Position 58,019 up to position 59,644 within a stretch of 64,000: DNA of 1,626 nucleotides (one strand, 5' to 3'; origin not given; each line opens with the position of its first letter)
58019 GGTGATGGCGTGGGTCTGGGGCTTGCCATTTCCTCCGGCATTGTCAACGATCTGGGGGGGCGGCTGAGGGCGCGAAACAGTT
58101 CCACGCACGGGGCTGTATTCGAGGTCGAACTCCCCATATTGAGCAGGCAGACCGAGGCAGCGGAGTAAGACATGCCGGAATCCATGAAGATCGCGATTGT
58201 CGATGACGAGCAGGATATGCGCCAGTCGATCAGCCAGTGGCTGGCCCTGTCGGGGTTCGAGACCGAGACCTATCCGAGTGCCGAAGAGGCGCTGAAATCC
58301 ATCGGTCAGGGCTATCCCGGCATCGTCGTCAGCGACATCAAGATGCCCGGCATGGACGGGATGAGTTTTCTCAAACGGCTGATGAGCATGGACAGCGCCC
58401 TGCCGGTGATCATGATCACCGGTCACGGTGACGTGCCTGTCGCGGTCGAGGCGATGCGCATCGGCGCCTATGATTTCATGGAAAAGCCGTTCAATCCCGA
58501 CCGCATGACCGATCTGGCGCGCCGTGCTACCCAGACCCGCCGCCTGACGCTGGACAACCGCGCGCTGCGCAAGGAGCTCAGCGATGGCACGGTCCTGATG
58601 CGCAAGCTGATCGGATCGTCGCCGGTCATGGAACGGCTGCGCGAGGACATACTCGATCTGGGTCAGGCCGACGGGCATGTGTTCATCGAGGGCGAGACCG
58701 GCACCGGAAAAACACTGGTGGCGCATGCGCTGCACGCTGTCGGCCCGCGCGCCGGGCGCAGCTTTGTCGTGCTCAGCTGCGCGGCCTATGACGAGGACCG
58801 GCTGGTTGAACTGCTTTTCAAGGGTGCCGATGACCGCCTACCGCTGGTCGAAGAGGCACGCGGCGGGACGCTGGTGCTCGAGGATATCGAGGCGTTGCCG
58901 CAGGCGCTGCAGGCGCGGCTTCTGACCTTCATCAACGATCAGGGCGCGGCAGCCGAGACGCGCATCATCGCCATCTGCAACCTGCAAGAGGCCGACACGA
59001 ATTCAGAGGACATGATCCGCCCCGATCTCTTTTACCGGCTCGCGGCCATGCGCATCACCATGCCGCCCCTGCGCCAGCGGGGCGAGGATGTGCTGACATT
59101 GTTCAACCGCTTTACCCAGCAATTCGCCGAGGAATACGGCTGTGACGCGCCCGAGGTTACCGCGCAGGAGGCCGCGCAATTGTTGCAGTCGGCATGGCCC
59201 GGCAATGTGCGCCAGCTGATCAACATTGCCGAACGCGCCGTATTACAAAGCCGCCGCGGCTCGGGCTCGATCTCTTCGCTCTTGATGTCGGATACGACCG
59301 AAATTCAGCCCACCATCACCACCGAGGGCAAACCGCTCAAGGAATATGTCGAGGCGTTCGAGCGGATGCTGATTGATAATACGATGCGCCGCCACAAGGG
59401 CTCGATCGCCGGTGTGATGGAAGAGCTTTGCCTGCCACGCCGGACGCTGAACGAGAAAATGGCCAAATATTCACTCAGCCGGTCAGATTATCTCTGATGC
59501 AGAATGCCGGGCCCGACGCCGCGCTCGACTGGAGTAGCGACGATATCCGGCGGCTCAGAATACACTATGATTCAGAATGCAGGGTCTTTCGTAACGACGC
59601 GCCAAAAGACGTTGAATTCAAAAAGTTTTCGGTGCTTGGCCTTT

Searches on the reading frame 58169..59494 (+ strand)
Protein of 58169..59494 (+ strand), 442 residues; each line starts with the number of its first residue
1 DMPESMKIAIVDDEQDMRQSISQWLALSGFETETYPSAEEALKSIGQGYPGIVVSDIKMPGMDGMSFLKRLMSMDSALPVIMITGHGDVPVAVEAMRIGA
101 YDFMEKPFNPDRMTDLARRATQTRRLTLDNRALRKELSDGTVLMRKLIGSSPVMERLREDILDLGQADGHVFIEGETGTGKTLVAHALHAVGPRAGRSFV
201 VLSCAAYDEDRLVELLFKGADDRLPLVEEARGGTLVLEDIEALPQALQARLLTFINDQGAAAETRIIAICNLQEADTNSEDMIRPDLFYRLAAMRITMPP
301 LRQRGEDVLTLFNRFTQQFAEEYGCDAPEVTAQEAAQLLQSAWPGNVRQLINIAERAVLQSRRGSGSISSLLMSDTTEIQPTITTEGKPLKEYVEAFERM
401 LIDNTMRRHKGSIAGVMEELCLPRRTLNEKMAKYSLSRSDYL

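Call 64: search_protein_families(library=pfam, proteins=[window:58169-59494:+], max_evalue=0.001)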
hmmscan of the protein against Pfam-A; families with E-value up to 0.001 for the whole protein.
window:58169-59494:+ (442 aa): 9 families
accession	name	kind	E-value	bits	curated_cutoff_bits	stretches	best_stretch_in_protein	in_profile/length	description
PF00072.30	Response_reg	-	3.9e-30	104.7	30.2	1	8-116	1-109/111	Response regulator receiver domain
PF00158.32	Sigma54_activat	-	4.9e-25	88.6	20.2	1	147-296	1-167/168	Sigma-54 interaction domain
PF14532.12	Sigma54_activ_2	-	1.8e-18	67.5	25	1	148-301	1-138/138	Sigma-54 interaction domain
PF25601.1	AAA_lid_14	-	1.3e-14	54.2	27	1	302-364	1-63/87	AAA+ ATPase lid domain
PF02954.25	HTH_8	-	2.3e-07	30.9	22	1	394-434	2-42/42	Bacterial regulatory protein, Fis family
PF13191.12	AAA_16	-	3.7e-07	31.2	32.6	1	147-284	2-153/167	AAA ATPase domain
PF00004.35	AAA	-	0.0001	23.2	21.2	1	173-288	3-123/131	ATPase family associated with various cellular activities (AAA)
PF07728.20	AAA_5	-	0.00012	22.5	22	1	170-258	1-93/139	AAA domain (dynein-related subfamily)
PF18024.7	HTH_50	-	0.00016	21.7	27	1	388-437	2-50/50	Helix-turn-helix domain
